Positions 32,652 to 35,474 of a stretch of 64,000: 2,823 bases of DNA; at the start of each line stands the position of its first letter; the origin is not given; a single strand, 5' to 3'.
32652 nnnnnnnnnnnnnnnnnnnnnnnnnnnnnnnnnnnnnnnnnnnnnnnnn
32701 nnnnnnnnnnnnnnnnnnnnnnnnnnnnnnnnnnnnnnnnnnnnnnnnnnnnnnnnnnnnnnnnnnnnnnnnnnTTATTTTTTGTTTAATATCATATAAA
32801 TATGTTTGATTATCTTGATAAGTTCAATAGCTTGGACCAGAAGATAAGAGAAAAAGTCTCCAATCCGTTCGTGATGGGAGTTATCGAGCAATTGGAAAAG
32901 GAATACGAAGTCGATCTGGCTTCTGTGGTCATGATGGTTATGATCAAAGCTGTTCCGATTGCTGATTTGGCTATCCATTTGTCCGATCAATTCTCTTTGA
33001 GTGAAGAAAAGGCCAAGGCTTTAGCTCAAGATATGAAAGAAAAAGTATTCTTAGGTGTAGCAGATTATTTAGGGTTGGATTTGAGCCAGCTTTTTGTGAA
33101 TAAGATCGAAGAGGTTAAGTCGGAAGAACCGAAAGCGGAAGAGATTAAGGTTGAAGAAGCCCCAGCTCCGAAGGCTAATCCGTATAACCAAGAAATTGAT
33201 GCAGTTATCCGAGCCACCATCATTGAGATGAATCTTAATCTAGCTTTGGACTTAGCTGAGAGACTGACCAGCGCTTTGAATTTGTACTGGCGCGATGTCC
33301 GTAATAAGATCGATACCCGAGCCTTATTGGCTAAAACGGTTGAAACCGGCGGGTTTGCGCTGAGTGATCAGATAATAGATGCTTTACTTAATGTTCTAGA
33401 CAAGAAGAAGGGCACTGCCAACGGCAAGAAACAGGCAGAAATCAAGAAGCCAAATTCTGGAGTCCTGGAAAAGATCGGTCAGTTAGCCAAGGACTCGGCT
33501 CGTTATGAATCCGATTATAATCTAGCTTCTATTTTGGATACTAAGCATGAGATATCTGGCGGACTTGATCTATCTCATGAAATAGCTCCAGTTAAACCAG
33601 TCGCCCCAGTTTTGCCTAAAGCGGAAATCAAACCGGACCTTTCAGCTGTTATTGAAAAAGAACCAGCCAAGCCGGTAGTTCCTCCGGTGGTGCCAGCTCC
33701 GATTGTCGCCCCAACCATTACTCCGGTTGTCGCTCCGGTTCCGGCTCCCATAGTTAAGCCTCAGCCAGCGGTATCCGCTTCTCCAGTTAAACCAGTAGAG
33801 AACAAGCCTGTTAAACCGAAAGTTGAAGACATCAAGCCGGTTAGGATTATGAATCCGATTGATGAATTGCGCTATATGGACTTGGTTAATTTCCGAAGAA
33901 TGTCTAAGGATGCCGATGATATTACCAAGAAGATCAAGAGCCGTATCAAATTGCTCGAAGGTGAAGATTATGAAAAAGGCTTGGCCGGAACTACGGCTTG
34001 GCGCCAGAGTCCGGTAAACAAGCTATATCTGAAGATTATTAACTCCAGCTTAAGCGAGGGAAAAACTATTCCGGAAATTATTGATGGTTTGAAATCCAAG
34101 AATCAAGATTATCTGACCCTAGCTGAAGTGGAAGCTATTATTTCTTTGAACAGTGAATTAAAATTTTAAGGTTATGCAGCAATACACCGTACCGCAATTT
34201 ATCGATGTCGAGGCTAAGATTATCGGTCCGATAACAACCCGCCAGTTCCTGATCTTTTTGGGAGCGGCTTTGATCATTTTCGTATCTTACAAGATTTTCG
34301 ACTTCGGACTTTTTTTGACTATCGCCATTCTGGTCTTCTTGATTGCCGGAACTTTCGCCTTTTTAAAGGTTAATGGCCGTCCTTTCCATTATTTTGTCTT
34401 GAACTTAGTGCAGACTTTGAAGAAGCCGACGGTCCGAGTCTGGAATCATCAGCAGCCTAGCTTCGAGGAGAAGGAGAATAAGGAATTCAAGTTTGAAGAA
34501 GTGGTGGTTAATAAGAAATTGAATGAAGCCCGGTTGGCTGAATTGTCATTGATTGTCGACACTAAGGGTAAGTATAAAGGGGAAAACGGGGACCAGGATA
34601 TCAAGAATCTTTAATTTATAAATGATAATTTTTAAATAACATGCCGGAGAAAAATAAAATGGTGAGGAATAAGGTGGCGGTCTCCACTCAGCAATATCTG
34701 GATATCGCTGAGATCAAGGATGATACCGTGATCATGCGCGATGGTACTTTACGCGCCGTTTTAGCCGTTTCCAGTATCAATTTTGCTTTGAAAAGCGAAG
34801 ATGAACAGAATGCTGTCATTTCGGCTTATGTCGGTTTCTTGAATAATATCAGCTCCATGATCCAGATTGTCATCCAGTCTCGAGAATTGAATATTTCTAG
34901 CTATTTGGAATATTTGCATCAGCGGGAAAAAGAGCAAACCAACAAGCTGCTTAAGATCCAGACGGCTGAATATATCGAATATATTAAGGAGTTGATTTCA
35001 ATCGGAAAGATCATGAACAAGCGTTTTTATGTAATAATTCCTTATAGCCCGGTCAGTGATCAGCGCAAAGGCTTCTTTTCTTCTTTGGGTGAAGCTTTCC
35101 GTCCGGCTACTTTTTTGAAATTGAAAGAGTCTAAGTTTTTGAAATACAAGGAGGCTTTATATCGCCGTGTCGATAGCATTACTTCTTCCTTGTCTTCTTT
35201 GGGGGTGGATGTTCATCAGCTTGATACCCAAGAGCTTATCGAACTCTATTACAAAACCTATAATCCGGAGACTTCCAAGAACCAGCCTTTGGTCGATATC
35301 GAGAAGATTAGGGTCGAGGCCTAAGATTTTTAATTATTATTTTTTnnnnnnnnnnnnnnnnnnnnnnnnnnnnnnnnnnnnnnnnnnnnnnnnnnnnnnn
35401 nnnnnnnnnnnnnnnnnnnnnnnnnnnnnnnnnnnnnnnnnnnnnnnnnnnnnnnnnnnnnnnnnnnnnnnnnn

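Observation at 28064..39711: Ten-gene single-promoter operon: a minimal VirB3/VirB4/VirB6-type secretion-like apparatus with six orphan partners, transcriptionally fused to radA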

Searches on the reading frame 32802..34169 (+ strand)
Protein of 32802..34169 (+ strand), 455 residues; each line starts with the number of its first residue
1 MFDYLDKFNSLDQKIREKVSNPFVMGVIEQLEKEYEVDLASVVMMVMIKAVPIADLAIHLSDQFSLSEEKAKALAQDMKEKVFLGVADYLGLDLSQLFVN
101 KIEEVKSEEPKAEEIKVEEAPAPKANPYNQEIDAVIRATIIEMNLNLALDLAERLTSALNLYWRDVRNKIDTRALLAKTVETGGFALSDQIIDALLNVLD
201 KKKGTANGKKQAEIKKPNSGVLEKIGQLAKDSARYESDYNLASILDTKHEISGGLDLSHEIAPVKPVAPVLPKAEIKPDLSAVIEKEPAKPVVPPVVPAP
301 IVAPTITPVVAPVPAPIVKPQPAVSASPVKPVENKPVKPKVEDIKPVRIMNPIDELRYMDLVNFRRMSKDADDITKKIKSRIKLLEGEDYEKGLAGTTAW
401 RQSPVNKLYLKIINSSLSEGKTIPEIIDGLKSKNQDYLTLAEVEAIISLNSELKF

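Call 3: search_protein_families(library=pfam, proteins=[window:32802-34169:+], max_evalue=1)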
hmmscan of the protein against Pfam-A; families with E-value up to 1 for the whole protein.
window:32802-34169:+ (455 aa): 1 family
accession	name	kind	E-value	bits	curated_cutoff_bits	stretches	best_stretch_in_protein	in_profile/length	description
PF21120.3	MCM_WH_arc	-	0.27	11.7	26.1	1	52-81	22-51/63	Archaeal MCM, winged-helix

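Call 5: search_protein_families(library=ncbifam, proteins=[window:32802-34169:+], max_evalue=0.1)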
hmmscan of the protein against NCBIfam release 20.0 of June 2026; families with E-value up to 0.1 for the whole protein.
window:32802-34169:+ (455 aa): 1 family
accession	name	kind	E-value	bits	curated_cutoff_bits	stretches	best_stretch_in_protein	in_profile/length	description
TIGR03420.1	DnaA_homol_Hda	equivalog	0.071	12.6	194.8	0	138-200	130-192/226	DnaA regulatory inactivator Hda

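Call 42: search_solved_structures(query=A4, max_evalue=1)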
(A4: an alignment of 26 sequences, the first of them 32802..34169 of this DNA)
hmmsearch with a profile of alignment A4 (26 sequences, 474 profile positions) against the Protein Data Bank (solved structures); distinct sequences matched with E-value up to 1: 1.
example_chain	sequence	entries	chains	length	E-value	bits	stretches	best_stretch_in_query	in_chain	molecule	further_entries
29vf_O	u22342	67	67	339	0.37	13.2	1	182-299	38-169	TATA-box-binding protein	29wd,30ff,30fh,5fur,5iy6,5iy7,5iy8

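Call 67: search_protein_families(library=phrogs, proteins=[window:32802-34169:+], max_evalue=0.01)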
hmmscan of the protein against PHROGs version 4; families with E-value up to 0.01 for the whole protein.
window:32802-34169:+ (455 aa): 0 families

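Call 76: search_protein_families(library=pfam, alignment_id=A4, max_evalue=0.01)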
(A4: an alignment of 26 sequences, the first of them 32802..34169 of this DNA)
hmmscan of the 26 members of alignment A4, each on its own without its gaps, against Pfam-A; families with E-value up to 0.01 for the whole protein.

A. member 1, window:32802-34169:+ (455 aa): 0 families

B. families by the number of members that match (of 26 scanned): 0 families

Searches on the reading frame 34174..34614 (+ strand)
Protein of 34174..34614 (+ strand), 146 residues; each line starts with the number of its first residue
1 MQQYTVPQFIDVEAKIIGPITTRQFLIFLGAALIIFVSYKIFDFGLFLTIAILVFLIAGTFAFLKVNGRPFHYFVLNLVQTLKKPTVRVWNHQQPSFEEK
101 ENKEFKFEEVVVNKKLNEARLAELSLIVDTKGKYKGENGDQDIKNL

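Call 3: search_protein_families(library=pfam, proteins=[window:34174-34614:+], max_evalue=1)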
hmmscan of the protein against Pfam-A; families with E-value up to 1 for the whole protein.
window:34174-34614:+ (146 aa): 3 families
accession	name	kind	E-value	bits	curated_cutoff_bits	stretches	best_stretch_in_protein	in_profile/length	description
PF12666.12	PrgI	-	4e-07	30.9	27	1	9-89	5-90/91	PrgI family protein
PF10112.14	Halogen_Hydrol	-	0.016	15.6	29.8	1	24-120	4-74/191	5-bromo-4-chloroindolyl phosphate hydrolysis protein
PF12648.12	TcpE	-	0.46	11.4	29.9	1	19-85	23-91/100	TcpE family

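Call 5: search_protein_families(library=ncbifam, proteins=[window:34174-34614:+], max_evalue=0.1)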
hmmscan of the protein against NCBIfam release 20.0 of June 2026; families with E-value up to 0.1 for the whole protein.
window:34174-34614:+ (146 aa): 2 families
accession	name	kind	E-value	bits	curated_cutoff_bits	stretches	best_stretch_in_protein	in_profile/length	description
TIGR02762.1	TraL_TIGR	equivalog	0.053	14.2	30.95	1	3-57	2-54/95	type IV conjugative transfer system protein TraL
TIGR03750.1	conj_TIGR03750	hypoth_equivalog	0.092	12.7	70.75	0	24-85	32-93/111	TIGR03750 family conjugal transfer protein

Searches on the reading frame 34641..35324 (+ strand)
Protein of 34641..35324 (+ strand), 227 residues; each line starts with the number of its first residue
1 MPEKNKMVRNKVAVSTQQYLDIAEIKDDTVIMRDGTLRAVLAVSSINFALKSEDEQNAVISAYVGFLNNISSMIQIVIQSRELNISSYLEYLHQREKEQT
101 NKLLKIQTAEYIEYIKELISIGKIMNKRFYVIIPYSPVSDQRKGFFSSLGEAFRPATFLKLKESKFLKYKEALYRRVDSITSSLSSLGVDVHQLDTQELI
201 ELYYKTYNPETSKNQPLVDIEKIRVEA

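Call 3: search_protein_families(library=pfam, proteins=[window:34641-35324:+], max_evalue=1)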
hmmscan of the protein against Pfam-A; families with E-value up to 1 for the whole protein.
window:34641-35324:+ (227 aa): 3 families
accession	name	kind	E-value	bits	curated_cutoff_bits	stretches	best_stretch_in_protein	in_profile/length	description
PF11130.14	TraC_F_IV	-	0.0013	18.3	28.1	1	153-216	116-179/375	TraC protein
PF03197.19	FRD2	-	0.018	16.1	29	1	157-208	46-95/96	Bacteriophage FRD2 protein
PF13874.11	Nup54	-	0.13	12.8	30.5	1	55-109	40-94/140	Nucleoporin complex subunit 54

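Call 5: search_protein_families(library=ncbifam, proteins=[window:34641-35324:+], max_evalue=0.1)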
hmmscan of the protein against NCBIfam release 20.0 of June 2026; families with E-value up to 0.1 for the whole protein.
window:34641-35324:+ (227 aa): 6 families
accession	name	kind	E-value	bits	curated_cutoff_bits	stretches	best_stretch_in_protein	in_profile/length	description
NF045975.1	VirB4_plasma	equivalog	1.4e-12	46.2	590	2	5-133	94-233/894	Mbov_0397 family ICE element conjugal transfer ATPase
NF041427.1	TrsD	subfamily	3.3e-08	33.6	200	1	15-207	14-199/201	TrsD/TraD family conjugative transfer protein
NF045971.1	conju_CD1110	equivalog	8.3e-05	21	325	1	17-120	2-105/752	VirB4-like conjugal transfer ATPase, CD1110 family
NF042935.1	SCO6880_fam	subfamily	0.00015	20.9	60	1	171-212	249-291/477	SCO6880 family protein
TIGR00929.1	VirB4_CagE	subfamily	0.00022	19.6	643.1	1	15-181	7-167/792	VirB4 family type IV secretion/conjugal transfer ATPase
NF010427.0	PRK13853.1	equivalog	0.0026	15.7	957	1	14-72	10-69/789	type IV secretion system protein VirB4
